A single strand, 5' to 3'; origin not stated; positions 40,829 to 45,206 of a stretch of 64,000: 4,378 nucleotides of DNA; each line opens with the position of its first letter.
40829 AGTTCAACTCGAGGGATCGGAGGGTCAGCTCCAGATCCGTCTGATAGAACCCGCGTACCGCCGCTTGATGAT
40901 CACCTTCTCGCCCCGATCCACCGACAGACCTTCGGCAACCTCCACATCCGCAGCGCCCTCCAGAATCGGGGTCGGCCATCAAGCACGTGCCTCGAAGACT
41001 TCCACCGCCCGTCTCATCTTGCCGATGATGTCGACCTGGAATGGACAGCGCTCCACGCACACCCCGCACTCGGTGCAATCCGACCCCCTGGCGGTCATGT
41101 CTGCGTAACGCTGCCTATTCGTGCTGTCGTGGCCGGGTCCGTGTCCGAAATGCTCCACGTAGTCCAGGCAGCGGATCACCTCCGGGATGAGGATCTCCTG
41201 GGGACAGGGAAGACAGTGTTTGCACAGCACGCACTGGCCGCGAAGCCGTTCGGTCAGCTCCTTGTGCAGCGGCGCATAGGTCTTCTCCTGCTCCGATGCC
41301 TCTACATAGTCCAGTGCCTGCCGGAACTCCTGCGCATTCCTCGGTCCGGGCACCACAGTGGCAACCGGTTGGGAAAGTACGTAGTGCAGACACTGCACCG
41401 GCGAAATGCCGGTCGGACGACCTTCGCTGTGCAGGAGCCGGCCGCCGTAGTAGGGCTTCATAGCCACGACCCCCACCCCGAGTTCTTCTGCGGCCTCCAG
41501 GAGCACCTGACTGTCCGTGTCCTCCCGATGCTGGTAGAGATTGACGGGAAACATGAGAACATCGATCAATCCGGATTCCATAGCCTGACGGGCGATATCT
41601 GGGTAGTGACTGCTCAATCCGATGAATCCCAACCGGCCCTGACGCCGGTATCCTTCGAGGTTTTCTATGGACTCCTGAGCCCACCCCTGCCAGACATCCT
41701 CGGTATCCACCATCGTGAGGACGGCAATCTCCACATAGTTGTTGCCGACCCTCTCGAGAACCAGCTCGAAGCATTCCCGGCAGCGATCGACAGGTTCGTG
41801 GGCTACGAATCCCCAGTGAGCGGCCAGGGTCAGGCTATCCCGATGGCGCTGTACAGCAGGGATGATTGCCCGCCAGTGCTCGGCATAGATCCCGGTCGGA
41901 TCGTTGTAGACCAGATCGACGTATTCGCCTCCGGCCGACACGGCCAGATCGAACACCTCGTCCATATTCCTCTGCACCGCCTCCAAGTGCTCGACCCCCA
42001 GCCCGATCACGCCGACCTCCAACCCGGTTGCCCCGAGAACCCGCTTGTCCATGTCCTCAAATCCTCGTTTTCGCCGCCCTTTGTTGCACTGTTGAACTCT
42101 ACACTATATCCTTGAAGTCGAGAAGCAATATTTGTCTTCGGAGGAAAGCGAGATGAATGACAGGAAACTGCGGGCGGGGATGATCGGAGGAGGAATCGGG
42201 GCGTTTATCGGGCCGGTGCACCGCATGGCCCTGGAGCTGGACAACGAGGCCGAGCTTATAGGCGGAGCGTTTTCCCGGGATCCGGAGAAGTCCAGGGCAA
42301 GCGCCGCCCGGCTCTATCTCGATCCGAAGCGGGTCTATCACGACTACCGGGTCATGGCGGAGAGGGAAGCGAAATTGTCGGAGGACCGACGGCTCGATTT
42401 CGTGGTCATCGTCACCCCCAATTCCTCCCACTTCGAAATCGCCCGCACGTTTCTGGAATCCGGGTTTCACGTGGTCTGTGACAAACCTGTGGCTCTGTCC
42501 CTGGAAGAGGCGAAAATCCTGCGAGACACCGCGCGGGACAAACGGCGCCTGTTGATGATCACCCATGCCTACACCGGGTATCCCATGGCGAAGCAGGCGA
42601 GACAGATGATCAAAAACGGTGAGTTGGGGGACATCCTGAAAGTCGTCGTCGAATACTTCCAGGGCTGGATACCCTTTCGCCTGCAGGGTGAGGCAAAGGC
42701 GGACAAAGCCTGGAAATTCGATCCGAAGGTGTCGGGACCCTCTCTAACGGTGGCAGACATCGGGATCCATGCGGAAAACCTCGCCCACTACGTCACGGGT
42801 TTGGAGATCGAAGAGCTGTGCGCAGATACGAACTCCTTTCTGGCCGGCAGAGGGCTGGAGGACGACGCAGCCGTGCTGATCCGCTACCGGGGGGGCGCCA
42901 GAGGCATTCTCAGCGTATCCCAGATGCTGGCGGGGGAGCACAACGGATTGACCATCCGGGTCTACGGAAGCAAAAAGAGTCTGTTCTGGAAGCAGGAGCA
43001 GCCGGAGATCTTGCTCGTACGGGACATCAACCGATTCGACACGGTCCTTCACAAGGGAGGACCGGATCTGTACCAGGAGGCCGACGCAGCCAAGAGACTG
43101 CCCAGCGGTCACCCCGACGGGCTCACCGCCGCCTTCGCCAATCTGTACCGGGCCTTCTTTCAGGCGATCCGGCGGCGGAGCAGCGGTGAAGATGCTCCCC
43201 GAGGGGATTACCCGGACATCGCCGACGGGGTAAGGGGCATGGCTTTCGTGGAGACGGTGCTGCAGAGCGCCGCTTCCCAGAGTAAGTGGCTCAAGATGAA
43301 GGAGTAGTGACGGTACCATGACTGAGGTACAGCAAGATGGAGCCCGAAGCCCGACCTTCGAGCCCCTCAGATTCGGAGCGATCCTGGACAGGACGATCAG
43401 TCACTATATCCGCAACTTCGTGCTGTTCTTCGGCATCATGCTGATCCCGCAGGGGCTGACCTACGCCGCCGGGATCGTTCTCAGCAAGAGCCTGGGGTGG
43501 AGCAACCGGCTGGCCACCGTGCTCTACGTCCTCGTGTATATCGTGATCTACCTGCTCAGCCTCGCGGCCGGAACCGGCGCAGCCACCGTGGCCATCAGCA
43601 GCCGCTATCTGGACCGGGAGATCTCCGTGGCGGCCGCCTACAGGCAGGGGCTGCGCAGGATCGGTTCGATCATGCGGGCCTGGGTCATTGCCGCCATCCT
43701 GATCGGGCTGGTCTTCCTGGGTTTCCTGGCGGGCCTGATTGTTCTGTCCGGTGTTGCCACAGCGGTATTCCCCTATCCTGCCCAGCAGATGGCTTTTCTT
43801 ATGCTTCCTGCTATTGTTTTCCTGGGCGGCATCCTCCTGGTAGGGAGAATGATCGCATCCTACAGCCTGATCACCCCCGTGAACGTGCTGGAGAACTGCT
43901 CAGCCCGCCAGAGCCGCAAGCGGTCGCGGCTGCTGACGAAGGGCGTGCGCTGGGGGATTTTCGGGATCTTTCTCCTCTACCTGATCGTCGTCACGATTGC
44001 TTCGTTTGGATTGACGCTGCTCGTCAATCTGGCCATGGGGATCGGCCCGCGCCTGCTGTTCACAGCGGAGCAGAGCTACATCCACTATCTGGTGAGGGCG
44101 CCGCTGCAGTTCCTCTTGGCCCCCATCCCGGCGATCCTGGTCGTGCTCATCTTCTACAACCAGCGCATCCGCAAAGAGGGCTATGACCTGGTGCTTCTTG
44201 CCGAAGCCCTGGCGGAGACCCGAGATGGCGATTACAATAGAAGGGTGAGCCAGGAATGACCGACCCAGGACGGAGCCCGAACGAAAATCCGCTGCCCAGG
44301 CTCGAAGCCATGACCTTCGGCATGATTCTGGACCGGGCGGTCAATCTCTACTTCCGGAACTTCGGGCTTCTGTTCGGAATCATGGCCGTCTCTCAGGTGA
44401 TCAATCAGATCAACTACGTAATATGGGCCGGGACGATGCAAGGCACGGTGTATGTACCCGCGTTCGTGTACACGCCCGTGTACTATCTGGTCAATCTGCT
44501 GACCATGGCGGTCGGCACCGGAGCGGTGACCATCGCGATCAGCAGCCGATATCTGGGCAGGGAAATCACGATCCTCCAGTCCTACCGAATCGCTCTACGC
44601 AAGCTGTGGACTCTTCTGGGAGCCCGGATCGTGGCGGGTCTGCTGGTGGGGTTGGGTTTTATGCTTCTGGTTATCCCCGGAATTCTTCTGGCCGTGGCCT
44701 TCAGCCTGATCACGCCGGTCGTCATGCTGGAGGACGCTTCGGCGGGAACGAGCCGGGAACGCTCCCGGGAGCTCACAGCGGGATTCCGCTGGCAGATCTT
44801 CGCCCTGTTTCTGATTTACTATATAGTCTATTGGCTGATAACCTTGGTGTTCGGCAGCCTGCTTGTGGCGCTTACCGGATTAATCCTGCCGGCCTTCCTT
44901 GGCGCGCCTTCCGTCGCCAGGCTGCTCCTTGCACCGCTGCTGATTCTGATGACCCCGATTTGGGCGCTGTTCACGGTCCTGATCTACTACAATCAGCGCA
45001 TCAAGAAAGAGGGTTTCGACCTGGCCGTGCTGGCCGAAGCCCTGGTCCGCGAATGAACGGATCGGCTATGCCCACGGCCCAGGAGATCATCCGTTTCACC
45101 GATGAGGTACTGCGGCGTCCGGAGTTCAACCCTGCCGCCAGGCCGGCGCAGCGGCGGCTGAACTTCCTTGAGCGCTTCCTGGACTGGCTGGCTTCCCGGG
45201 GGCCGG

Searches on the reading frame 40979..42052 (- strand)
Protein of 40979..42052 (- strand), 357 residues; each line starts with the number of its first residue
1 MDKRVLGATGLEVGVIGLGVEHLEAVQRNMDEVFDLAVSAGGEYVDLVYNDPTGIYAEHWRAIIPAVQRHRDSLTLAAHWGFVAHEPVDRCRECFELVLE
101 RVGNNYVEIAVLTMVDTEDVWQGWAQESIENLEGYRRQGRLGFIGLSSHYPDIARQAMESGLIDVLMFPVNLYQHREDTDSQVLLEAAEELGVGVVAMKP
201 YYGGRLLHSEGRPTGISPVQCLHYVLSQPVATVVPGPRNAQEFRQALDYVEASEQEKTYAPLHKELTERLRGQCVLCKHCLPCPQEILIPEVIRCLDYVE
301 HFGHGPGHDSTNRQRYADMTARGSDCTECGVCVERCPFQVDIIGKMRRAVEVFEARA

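Call 45: search_protein_families(library=pfam, proteins=[window:40979-42052:-], max_evalue=0.00001)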
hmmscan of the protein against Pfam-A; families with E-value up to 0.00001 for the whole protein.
window:40979-42052:- (357 aa): 1 family
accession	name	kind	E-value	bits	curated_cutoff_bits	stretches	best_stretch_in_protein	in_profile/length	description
PF00248.27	Aldo_ket_red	-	2.7e-12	46.8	24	1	32-212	23-203/291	Aldo/keto reductase family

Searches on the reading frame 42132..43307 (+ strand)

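Call 45: search_protein_families(library=pfam, proteins=[window:42132-43307:+], max_evalue=0.00001)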
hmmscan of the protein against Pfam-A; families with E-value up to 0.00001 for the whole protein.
window:42132-43307:+ (391 aa): 3 families
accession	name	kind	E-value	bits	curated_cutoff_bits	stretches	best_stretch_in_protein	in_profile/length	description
PF22725.1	GFO_IDH_MocA_C3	-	6.9e-24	84.7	27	1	154-284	2-123/124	GFO/IDH/MocA C-terminal domain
PF01408.29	GFO_IDH_MocA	-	5.8e-20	72.6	24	1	14-145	2-120/120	Oxidoreductase family, NAD-binding Rossmann fold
PF02894.22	GFO_IDH_MocA_C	-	5e-19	69.4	22.9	1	157-388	1-217/218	Oxidoreductase family, C-terminal alpha/beta domain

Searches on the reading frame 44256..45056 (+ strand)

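Call 45: search_protein_families(library=pfam, proteins=[window:44256-45056:+], max_evalue=0.00001)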
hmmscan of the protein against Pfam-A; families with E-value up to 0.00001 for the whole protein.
window:44256-45056:+ (266 aa): 1 family
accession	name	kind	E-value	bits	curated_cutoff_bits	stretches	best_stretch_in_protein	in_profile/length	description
PF06790.16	UPF0259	-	7.2e-06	26.4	31.4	0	79-211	92-223/248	Uncharacterised protein family (UPF0259)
